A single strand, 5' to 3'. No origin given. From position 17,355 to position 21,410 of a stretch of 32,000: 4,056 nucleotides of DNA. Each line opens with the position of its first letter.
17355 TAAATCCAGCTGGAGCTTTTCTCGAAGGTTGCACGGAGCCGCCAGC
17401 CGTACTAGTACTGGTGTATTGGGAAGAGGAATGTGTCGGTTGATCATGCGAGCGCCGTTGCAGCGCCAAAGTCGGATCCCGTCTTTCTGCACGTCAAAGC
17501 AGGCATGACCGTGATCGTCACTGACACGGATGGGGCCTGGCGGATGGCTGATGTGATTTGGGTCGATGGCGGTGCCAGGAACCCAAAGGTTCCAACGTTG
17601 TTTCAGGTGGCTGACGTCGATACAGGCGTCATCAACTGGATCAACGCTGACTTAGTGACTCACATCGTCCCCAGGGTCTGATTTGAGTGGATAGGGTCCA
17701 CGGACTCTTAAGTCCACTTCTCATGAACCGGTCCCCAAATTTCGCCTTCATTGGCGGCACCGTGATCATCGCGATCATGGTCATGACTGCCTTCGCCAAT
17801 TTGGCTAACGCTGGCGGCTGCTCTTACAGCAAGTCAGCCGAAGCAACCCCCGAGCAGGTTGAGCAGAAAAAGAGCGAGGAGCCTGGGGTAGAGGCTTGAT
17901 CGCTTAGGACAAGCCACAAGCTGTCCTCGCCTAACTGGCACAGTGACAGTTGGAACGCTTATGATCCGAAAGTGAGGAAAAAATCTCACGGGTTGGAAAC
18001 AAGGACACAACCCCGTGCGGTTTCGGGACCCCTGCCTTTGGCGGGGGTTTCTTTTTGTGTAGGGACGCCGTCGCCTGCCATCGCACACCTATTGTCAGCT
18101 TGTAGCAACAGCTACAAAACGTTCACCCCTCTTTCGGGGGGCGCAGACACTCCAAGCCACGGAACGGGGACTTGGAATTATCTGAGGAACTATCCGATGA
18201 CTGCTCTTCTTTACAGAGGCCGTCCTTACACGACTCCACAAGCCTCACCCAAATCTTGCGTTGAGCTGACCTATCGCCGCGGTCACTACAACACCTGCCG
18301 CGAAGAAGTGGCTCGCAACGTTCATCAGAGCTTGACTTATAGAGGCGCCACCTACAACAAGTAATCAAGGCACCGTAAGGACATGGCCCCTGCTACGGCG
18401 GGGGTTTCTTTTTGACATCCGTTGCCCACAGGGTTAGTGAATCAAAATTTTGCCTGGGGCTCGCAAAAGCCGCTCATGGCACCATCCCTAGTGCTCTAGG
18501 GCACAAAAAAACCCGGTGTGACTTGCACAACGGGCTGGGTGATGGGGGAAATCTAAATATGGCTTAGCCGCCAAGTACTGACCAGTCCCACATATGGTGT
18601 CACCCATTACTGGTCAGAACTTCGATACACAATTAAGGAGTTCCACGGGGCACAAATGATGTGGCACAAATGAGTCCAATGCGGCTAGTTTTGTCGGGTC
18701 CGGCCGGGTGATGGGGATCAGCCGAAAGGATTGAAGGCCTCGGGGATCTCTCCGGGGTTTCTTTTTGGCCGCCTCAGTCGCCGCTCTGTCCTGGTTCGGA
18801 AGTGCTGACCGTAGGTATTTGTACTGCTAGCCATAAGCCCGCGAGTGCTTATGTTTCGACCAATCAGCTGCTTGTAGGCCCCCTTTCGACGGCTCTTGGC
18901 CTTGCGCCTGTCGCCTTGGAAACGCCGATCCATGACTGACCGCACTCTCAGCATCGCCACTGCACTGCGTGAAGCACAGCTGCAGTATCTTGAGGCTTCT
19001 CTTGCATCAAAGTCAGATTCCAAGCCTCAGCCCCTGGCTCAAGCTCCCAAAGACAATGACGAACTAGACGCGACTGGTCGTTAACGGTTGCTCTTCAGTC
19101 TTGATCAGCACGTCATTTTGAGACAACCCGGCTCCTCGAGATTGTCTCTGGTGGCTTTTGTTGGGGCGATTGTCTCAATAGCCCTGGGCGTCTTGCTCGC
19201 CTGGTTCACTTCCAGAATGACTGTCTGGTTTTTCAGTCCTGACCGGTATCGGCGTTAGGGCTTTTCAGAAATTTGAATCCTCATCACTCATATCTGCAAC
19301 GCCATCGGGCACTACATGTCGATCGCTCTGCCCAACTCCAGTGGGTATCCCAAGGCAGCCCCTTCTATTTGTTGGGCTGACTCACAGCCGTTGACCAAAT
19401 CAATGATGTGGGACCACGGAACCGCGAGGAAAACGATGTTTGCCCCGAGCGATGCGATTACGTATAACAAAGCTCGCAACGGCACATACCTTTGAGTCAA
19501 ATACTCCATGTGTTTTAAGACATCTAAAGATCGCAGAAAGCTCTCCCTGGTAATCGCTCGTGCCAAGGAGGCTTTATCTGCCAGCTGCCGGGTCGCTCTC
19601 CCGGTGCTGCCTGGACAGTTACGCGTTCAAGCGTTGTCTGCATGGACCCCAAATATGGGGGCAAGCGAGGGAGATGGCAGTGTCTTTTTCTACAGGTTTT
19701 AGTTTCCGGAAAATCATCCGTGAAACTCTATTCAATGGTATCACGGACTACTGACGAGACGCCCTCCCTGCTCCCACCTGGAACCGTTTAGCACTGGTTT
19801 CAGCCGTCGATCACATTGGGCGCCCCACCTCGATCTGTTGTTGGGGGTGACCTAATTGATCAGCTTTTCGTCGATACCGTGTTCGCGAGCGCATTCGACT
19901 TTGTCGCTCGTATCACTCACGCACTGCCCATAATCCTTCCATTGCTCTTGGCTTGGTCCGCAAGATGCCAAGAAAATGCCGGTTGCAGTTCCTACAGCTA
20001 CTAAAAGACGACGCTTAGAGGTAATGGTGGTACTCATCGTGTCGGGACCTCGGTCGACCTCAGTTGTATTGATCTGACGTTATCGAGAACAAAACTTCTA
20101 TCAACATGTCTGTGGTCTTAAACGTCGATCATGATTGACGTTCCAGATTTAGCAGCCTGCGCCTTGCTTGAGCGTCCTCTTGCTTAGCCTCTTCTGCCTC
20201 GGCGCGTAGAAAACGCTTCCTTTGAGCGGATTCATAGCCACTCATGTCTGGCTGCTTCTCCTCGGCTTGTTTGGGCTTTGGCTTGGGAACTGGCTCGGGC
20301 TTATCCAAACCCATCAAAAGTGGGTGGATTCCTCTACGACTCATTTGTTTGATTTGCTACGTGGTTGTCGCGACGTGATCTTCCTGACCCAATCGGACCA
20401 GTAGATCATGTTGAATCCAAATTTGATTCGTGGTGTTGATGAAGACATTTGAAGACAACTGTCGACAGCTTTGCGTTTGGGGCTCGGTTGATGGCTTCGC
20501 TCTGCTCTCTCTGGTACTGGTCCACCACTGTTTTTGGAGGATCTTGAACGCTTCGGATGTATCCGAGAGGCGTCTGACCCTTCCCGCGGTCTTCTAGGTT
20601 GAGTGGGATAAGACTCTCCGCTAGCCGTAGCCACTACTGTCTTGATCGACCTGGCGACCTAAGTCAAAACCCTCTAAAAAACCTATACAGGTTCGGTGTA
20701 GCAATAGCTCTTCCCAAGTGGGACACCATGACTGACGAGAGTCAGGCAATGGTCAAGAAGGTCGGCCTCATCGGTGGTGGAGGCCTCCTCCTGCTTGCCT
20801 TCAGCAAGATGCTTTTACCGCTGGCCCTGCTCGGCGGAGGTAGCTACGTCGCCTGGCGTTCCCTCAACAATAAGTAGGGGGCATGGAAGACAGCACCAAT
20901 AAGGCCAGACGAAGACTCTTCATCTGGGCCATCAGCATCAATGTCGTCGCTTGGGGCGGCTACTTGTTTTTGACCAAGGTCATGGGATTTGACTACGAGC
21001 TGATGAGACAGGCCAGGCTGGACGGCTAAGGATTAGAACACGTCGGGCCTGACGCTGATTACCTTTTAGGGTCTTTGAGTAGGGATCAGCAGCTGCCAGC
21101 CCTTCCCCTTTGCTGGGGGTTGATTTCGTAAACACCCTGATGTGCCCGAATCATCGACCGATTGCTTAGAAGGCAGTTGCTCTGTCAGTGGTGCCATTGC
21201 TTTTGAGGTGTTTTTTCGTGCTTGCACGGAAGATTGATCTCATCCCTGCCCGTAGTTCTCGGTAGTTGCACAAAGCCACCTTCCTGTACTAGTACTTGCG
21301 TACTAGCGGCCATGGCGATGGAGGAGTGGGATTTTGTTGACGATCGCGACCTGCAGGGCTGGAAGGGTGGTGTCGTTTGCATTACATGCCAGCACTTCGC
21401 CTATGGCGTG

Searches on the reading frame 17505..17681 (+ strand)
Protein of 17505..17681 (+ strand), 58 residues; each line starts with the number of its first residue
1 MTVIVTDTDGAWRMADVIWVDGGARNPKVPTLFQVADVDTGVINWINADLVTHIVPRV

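Call 86: search_protein_families(library=pfam, max_evalue=0.05, proteins=[window:17505-17681:+])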
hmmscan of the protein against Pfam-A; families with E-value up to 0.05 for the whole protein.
window:17505-17681:+ (58 aa): 1 family
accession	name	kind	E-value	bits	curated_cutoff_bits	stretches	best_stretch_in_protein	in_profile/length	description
PF11302.14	DUF3104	-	2e-19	69.4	27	1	1-56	9-68/69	Protein of unknown function (DUF3104)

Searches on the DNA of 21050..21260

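Call 87: search_rna_families(source=window, start=21050, end=21260, threshold=evalue, max_evalue=10, show_alignments=1)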
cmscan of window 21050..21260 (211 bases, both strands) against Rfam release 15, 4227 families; matches with E-value up to 10: 4.
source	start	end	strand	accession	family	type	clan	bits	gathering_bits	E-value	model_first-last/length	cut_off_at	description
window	21187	21227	-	RF01618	ceN114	Gene; snRNA; snoRNA; CD-box;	-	16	44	1.2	1-63/63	no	Nematode snoRNA ceN114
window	21200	21260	+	RF02973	Enterococcus-1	Gene; sRNA;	-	13.1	71.4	2.3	1-61/152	3'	Enterococcus-1 RNA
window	21224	21260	-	RF02913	pemK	Cis-reg;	-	11.7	34.8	8.9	32-61/61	5'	pemK RNA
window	21076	21101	+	RF03092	Ocean-VII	Gene; sRNA;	-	8.1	53.5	9.6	1-41/41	no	Ocean-VII RNA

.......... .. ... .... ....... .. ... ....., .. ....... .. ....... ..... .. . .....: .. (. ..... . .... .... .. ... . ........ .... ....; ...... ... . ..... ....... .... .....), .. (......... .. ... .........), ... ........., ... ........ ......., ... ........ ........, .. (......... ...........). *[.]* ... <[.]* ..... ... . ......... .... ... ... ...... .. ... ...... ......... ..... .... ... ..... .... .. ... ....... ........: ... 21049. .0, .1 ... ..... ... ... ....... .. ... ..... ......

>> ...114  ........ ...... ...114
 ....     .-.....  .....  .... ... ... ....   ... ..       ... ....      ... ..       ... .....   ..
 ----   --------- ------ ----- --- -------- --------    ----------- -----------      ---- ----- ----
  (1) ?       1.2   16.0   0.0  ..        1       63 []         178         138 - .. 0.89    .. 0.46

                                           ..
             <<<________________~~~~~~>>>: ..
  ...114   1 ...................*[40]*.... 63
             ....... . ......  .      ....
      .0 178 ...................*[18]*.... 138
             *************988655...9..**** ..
